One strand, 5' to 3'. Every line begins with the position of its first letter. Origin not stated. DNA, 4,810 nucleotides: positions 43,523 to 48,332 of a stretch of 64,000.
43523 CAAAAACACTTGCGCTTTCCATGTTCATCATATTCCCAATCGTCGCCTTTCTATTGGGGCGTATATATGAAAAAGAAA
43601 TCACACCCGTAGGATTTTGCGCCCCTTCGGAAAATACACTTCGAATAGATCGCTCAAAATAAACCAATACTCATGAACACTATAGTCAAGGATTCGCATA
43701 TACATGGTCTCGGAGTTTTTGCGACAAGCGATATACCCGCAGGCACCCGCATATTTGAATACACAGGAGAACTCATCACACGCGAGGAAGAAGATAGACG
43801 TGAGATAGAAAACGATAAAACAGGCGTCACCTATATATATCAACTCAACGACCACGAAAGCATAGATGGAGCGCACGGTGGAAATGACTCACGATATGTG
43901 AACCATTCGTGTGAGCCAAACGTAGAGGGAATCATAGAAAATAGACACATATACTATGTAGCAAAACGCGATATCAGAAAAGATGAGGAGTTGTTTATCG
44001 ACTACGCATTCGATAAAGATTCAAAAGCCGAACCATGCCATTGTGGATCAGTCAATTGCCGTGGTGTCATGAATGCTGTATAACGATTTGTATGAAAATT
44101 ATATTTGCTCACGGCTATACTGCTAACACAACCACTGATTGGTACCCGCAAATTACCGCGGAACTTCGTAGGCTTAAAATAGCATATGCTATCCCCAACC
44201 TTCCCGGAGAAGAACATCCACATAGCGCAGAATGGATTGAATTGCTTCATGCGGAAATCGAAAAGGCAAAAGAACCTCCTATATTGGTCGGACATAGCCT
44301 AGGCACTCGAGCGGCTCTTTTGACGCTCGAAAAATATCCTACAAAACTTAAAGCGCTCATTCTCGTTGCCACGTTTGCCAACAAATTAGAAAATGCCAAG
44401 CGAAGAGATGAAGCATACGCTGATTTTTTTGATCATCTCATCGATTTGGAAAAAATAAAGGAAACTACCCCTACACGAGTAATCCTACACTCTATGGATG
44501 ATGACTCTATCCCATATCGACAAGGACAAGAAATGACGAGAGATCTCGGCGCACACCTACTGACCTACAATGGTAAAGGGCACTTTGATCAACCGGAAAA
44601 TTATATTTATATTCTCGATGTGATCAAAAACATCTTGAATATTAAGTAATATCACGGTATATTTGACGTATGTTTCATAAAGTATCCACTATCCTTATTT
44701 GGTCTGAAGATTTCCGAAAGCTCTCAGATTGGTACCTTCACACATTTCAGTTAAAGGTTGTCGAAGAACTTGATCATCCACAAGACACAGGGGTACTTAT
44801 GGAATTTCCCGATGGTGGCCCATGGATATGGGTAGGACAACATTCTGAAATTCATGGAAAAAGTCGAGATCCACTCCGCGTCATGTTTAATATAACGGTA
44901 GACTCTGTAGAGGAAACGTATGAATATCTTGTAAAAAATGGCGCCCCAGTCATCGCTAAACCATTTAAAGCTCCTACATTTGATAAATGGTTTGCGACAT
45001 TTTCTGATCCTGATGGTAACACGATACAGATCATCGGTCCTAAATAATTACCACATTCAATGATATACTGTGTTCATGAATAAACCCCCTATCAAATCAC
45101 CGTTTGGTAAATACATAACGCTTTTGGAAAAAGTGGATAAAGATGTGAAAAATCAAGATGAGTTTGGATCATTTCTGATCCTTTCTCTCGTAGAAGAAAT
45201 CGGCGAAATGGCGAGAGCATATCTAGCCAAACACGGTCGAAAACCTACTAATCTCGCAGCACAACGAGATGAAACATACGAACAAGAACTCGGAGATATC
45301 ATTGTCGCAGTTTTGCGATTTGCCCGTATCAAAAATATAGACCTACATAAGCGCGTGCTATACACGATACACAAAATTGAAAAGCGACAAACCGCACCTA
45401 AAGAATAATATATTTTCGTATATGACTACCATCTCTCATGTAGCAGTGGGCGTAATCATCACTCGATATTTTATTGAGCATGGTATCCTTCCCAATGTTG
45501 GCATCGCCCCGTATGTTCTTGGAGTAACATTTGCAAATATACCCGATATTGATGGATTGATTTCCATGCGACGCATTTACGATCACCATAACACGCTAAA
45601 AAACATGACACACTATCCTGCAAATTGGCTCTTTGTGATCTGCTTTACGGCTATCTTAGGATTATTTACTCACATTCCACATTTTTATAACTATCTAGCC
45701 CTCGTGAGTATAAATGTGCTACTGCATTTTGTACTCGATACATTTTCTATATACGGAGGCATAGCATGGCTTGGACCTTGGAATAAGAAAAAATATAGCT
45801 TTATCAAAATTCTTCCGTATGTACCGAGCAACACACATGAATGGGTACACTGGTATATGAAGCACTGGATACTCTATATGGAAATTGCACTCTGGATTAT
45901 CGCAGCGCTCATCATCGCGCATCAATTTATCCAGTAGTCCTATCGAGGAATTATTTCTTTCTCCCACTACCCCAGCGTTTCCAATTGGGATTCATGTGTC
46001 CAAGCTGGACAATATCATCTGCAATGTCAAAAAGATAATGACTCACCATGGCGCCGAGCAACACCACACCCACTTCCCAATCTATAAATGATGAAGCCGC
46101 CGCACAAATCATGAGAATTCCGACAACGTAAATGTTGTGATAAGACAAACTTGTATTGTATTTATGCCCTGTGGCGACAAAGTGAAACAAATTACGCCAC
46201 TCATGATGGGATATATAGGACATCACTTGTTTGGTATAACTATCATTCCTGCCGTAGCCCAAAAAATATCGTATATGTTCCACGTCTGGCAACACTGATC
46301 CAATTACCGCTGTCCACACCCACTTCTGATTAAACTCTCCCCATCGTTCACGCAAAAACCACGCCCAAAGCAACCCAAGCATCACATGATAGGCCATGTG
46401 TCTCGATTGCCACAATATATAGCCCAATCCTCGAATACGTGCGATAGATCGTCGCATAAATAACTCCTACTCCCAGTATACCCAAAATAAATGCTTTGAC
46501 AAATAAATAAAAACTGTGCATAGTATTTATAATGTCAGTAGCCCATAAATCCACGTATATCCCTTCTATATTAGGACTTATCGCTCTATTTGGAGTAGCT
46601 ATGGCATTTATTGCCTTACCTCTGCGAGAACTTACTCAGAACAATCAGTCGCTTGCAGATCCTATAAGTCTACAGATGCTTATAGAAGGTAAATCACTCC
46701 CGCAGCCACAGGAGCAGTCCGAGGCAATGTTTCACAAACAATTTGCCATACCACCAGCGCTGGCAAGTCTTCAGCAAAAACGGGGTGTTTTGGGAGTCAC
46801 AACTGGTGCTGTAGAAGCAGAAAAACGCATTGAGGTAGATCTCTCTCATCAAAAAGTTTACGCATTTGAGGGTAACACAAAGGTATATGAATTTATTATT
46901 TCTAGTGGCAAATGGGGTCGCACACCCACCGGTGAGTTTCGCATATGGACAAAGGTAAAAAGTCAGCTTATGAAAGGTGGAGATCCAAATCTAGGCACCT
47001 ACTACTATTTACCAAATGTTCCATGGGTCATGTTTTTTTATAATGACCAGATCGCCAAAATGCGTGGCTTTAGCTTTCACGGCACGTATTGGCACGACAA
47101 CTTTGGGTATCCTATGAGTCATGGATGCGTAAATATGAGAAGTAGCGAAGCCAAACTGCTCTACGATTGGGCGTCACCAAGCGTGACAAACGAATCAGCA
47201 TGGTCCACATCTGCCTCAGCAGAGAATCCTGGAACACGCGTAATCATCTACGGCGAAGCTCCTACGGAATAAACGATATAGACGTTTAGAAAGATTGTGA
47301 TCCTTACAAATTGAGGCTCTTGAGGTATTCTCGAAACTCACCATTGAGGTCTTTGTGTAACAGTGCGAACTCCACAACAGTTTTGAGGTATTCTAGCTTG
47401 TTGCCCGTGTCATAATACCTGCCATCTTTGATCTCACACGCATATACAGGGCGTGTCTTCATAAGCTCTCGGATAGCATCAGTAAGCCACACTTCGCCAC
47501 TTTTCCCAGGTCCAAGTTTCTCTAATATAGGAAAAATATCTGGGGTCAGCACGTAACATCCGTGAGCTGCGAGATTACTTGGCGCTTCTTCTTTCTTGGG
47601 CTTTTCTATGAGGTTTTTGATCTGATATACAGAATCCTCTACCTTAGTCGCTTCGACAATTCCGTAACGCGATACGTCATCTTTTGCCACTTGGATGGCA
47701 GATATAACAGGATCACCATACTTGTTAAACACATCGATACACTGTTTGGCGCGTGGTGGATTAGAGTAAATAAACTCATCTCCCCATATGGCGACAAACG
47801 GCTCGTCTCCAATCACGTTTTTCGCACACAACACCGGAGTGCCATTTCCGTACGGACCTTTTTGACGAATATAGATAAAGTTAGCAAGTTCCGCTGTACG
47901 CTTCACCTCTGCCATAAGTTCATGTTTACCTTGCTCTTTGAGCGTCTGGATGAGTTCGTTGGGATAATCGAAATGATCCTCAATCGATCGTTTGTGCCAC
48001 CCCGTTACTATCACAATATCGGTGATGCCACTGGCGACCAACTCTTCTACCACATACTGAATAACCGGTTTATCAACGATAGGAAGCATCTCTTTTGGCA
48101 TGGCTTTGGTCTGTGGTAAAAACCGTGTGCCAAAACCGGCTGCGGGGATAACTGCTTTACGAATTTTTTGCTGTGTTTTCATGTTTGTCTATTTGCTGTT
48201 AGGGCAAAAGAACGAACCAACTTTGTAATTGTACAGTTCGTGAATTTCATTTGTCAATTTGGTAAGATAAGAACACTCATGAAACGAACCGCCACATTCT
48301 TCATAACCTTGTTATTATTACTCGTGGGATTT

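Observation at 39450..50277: att-like 18-bp repeat at tRNA-Trp, and a 10.7-kb accessory block splitting rpmG-tRNA-Trp from secE-nusG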

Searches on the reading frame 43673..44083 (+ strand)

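Call 6: search_protein_families(library=pfam, proteins=[window:43673-44083:+], max_evalue=0.01)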
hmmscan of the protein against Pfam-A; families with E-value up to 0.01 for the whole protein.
window:43673-44083:+ (136 aa): 3 families
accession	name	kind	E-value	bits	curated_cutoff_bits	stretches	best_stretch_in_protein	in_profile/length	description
PF00856.33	SET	-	4.3e-28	98.3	22.4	1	12-111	1-104/105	SET domain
PF21549.2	PRDM2_PR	-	3e-09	37.1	27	1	7-115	7-116/123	PR domain zinc finger protein 2, PR domain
PF08666.17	SAF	-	0.0076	17.2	21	0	15-41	4-27/63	SAF domain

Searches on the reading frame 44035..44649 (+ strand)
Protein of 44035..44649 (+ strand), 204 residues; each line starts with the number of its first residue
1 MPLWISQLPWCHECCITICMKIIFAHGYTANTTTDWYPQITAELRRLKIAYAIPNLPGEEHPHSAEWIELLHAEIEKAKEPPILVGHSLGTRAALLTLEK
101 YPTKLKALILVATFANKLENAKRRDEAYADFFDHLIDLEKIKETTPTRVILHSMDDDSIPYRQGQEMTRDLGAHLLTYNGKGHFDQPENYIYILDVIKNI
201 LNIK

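Call 6: search_protein_families(library=pfam, proteins=[window:44035-44649:+], max_evalue=0.01)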
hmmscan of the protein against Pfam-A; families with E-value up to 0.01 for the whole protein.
window:44035-44649:+ (204 aa): 7 families
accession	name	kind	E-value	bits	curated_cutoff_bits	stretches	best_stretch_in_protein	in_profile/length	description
PF06821.19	Ser_hydrolase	-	5.2e-17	62.7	22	1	23-188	2-158/172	Serine hydrolase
PF12697.13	Abhydrolase_6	-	1.2e-09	39.6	26.3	1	22-115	1-96/217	Alpha/beta hydrolase family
PF00561.26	Abhydrolase_1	-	1.1e-08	35.5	25.8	1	79-133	68-125/245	alpha/beta hydrolase fold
PF12146.15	Hydrolase_4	-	7.9e-07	29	27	1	76-117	72-113/239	Serine aminopeptidase, S33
PF08386.16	Abhydrolase_4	-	0.00078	20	21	1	144-183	33-73/103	TAP-like protein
PF20408.4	Abhydrolase_11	-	0.0047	17.1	27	0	21-110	4-104/193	Alpha/beta hydrolase domain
PF00756.26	Esterase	-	0.0086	16.3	22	0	65-116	100-151/251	Putative esterase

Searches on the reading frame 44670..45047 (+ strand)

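Call 7: search_protein_families(library=pfam, proteins=[window:44670-45047:+], max_evalue=0.01)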
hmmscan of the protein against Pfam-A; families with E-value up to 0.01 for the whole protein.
window:44670-45047:+ (125 aa): 2 families
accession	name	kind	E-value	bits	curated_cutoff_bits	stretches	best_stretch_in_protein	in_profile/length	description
PF00903.31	Glyoxalase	-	9.7e-14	52.2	20.6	1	6-121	3-121/121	Glyoxalase/Bleomycin resistance protein/Dioxygenase superfamily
PF18029.7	Glyoxalase_6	-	2e-08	35.3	23.6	1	12-121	6-105/106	Glyoxalase-like domain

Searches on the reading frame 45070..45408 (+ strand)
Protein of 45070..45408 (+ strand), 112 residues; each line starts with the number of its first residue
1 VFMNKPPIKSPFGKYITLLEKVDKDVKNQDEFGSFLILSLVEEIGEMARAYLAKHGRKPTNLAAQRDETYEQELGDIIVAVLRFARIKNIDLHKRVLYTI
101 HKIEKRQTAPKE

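Call 7: search_protein_families(library=pfam, proteins=[window:45070-45408:+], max_evalue=0.01)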
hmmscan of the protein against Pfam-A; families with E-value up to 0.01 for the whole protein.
window:45070-45408:+ (112 aa): 1 family
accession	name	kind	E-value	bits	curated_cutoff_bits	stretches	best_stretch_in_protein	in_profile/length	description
PF03819.22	MazG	-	1.5e-07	32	22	1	36-107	6-70/74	MazG nucleotide pyrophosphohydrolase domain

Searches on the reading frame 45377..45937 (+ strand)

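Call 7: search_protein_families(library=pfam, proteins=[window:45377-45937:+], max_evalue=0.01)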
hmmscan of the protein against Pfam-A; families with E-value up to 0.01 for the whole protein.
window:45377-45937:+ (186 aa): 1 family
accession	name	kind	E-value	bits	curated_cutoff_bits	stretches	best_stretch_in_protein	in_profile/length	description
PF04307.19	YdjM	-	5.1e-10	39.6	29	1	16-184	1-170/176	YdjM inner membrane protein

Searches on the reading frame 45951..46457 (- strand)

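Call 7: search_protein_families(library=pfam, proteins=[window:45951-46457:-], max_evalue=0.01)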
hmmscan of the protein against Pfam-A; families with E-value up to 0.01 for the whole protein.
window:45951-46457:- (168 aa): 1 family
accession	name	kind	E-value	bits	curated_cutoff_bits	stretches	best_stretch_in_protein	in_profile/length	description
PF04307.19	YdjM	-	5.1e-05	23.3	29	1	24-145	6-107/176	YdjM inner membrane protein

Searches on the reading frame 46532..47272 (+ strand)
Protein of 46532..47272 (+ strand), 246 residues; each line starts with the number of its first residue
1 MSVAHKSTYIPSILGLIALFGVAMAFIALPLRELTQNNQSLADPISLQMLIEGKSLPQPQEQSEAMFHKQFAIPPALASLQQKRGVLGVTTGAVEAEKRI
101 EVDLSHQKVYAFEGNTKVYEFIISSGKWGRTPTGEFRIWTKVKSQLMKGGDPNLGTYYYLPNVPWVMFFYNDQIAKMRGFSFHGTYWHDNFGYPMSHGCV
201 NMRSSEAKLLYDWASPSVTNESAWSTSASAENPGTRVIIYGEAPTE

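Call 7: search_protein_families(library=pfam, proteins=[window:46532-47272:+], max_evalue=0.01)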
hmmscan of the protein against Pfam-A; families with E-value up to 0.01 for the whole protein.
window:46532-47272:+ (246 aa): 1 family
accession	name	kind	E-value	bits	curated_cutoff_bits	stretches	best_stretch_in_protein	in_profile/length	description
PF03734.19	YkuD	-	6.7e-22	79.1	23.4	1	98-239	2-146/146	L,D-transpeptidase catalytic domain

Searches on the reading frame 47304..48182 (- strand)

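Call 7: search_protein_families(library=pfam, proteins=[window:47304-48182:-], max_evalue=0.01)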
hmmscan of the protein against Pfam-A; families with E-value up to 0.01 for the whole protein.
window:47304-48182:- (292 aa): 3 families
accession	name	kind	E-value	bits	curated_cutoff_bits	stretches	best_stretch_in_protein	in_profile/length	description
PF00483.29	NTP_transferase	-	2.7e-33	116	21.2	1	9-267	1-237/245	Nucleotidyl transferase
PF12804.13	NTP_transf_3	-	3.6e-06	27.7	27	1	10-65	1-51/160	MobA-like NTP transferase domain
PF01128.25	IspD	-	0.00042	20.6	27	1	10-61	3-51/221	2-C-methyl-D-erythritol 4-phosphate cytidylyltransferase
